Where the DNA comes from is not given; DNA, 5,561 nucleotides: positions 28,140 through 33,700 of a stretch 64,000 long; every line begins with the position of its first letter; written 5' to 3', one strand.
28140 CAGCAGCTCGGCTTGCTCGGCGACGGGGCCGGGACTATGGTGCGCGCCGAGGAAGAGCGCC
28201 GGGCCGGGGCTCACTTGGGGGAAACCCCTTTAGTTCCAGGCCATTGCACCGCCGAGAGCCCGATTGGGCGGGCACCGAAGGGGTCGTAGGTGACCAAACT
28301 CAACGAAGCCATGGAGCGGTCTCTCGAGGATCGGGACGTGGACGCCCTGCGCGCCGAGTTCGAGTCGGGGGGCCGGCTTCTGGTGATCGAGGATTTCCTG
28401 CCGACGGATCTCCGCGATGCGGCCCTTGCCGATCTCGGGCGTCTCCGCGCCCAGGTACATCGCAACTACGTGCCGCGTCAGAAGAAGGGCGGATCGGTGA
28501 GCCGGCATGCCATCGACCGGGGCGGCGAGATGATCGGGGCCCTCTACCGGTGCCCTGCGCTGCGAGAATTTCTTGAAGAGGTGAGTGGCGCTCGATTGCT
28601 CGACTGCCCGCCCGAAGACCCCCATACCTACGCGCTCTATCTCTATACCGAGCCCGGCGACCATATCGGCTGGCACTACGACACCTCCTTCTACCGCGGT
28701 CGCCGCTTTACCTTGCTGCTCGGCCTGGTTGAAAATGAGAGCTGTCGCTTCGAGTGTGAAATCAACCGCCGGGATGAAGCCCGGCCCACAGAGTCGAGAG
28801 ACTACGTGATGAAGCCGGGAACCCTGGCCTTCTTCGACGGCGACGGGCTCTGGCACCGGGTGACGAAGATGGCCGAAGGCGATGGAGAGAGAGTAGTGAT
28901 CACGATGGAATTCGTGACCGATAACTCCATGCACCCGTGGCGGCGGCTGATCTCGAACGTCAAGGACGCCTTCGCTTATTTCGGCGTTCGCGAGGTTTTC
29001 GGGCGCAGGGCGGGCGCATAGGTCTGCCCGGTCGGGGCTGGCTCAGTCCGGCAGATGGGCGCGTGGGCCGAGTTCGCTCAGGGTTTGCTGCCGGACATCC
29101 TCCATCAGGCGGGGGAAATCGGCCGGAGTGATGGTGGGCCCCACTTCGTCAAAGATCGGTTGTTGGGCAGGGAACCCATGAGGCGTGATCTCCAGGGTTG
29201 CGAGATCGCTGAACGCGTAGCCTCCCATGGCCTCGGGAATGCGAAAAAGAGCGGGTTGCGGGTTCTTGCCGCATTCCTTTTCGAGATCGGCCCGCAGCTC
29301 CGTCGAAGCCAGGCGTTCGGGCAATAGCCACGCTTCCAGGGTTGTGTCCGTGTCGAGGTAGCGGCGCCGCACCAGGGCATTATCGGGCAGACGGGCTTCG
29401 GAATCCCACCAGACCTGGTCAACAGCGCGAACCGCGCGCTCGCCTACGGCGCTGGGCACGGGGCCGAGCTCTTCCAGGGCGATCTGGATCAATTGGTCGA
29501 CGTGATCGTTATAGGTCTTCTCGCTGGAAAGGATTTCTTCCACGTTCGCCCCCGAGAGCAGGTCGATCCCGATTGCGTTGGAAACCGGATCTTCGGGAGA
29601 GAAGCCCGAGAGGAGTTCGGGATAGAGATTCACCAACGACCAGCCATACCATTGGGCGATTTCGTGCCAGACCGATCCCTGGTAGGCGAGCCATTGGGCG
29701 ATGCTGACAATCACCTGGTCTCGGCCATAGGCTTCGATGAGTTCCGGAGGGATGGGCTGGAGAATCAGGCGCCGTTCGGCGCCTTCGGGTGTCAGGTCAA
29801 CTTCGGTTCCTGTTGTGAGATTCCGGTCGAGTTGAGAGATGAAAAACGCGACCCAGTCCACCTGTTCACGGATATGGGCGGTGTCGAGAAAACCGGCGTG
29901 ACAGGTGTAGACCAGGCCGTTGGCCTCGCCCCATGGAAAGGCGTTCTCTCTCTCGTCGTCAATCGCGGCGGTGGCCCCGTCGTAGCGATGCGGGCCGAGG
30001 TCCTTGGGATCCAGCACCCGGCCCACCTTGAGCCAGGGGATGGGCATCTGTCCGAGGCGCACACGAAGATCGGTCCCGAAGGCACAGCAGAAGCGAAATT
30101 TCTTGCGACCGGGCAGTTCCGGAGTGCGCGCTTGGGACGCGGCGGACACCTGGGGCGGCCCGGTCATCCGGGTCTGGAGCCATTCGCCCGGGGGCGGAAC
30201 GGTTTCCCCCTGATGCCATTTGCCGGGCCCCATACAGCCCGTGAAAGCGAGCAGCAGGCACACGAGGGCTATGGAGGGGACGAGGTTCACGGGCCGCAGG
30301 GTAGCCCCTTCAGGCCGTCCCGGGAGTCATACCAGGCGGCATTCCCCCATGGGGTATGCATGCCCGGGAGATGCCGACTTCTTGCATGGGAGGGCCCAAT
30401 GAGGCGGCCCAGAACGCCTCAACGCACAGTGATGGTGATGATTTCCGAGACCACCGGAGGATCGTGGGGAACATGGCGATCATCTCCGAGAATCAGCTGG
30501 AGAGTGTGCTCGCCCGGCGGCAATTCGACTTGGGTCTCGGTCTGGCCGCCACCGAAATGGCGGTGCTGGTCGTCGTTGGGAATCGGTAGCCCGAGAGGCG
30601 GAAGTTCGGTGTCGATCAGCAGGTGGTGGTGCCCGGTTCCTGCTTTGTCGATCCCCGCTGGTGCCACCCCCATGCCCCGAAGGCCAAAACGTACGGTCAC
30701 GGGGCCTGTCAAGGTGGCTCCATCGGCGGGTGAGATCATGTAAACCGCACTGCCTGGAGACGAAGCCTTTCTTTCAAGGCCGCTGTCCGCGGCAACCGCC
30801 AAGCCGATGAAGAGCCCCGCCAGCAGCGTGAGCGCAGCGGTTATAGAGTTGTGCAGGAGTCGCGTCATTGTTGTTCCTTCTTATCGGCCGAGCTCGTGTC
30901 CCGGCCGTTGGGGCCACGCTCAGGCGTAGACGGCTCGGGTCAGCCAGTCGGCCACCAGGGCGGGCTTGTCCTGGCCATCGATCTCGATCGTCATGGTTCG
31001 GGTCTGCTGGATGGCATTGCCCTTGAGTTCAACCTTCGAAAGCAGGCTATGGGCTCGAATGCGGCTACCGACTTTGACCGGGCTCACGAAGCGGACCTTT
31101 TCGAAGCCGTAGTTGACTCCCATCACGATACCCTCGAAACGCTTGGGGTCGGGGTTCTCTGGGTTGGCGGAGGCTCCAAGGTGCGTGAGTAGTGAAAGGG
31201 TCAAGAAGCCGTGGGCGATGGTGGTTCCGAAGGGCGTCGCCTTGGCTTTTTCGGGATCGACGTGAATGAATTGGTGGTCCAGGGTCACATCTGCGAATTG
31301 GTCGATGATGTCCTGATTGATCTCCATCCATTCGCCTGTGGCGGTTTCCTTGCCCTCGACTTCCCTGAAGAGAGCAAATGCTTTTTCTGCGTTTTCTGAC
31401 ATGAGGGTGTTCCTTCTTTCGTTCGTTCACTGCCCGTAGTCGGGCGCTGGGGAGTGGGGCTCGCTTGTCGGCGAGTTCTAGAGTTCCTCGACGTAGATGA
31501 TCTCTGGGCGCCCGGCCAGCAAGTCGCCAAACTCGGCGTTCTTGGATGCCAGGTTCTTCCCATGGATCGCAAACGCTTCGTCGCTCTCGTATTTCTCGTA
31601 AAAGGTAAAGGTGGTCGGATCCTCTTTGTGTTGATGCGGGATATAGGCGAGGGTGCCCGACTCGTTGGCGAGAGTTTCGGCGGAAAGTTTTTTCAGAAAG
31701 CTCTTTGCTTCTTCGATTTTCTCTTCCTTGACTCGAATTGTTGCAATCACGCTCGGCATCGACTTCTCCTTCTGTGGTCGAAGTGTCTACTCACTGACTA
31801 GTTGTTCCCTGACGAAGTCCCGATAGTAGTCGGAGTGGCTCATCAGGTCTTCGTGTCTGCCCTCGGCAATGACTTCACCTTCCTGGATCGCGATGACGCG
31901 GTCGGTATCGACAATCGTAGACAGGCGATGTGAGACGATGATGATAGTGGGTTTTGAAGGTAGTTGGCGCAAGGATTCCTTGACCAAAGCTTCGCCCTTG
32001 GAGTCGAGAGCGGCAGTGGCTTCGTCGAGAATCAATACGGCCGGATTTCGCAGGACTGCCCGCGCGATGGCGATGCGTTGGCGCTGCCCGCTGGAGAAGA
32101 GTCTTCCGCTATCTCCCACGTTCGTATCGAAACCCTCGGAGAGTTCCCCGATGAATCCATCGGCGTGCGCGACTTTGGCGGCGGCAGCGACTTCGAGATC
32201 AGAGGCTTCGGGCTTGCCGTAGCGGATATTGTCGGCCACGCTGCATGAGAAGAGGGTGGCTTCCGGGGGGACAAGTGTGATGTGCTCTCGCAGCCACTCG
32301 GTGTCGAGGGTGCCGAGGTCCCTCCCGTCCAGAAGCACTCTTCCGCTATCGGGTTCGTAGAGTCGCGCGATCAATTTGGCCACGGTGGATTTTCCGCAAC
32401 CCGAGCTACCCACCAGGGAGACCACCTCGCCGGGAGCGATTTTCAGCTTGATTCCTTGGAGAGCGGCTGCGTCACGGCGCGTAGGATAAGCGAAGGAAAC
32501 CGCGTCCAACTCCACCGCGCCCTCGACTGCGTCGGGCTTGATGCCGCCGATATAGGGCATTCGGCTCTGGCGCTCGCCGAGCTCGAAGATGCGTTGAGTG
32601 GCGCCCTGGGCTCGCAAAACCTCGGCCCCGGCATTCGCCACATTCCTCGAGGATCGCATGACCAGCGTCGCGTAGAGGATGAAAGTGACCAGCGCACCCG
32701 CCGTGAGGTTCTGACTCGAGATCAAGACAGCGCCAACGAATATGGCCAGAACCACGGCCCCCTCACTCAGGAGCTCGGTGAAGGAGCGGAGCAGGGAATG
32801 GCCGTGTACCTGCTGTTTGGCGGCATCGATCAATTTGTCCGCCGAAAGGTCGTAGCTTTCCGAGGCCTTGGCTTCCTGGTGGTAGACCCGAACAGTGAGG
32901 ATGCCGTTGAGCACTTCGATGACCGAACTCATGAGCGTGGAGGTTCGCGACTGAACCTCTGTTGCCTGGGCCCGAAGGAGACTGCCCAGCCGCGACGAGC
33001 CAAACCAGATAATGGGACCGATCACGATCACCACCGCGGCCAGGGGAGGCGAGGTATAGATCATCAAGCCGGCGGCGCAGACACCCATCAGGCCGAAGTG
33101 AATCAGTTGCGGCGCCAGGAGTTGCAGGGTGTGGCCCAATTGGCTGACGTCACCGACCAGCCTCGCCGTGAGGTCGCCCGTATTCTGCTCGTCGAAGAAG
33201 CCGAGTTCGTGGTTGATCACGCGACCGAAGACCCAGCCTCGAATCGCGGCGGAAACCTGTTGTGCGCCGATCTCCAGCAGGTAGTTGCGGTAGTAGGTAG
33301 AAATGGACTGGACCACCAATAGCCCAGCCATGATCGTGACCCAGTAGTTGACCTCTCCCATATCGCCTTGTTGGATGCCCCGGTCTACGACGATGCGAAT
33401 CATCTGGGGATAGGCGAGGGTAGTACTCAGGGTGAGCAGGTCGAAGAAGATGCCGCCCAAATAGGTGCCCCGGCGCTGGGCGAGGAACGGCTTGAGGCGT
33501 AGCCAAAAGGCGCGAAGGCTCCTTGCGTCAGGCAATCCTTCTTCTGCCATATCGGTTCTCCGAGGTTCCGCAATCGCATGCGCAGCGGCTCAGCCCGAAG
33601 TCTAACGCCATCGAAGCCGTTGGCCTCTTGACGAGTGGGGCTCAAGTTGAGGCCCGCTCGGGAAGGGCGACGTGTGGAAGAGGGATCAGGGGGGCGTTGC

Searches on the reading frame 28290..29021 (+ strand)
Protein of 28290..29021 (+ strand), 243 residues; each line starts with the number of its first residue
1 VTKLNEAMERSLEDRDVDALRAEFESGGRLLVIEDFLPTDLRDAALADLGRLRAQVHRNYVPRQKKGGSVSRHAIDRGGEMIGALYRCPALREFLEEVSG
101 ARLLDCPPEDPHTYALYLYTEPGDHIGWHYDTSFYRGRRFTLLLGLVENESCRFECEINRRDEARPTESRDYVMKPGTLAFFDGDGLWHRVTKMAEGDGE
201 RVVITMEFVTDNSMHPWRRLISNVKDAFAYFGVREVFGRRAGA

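Call 53: search_protein_families(library=pfam, proteins=[window:28290-29021:+], max_evalue=0.001)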
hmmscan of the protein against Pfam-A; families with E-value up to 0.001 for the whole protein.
window:28290-29021:+ (243 aa): 2 families
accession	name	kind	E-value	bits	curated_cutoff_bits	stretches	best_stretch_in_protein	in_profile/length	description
PF23169.1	HalD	-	1.8e-15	57.4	26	1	13-131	2-125/228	Halogenase D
PF13640.12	2OG-FeII_Oxy_3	-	2.7e-06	28.7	27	1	118-206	5-95/98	2OG-Fe(II) oxygenase superfamily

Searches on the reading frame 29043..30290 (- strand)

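Call 53: search_protein_families(library=pfam, proteins=[window:29043-30290:-], max_evalue=0.001)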
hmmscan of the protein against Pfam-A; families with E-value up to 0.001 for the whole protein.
window:29043-30290:- (415 aa): 1 family
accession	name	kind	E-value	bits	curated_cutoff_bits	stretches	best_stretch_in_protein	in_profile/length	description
PF13265.11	DUF4056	-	2.6e-58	197.9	23.6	1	63-316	8-258/266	Protein of unknown function (DUF4056)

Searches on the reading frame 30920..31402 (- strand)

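Call 53: search_protein_families(library=pfam, proteins=[window:30920-31402:-], max_evalue=0.001)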
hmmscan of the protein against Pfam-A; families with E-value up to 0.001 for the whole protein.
window:30920-31402:- (160 aa): 1 family
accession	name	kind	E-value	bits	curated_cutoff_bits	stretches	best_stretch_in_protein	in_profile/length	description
PF01575.25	MaoC_dehydratas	-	2.9e-25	88.7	27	1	17-136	7-116/123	MaoC like domain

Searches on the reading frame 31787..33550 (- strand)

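Call 53: search_protein_families(library=pfam, proteins=[window:31787-33550:-], max_evalue=0.001)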
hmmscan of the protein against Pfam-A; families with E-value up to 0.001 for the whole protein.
window:31787-33550:- (587 aa): 5 families
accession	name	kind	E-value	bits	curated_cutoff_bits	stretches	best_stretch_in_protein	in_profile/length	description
PF00664.28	ABC_membrane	-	3.2e-44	152.1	28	1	33-300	4-273/274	ABC transporter transmembrane region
PF00005.33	ABC_tran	-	8e-32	111.1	25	1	364-513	1-137/137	ABC transporter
PF02463.25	SMC_N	-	3.5e-05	23.8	40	0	488-557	140-213/220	RecF/RecN/SMC N terminal domain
PF13191.12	AAA_16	-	5.9e-05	24.1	32.6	1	375-538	25-167/167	AAA ATPase domain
PF13401.12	AAA_22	-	0.00076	20.2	27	0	376-518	7-97/130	AAA domain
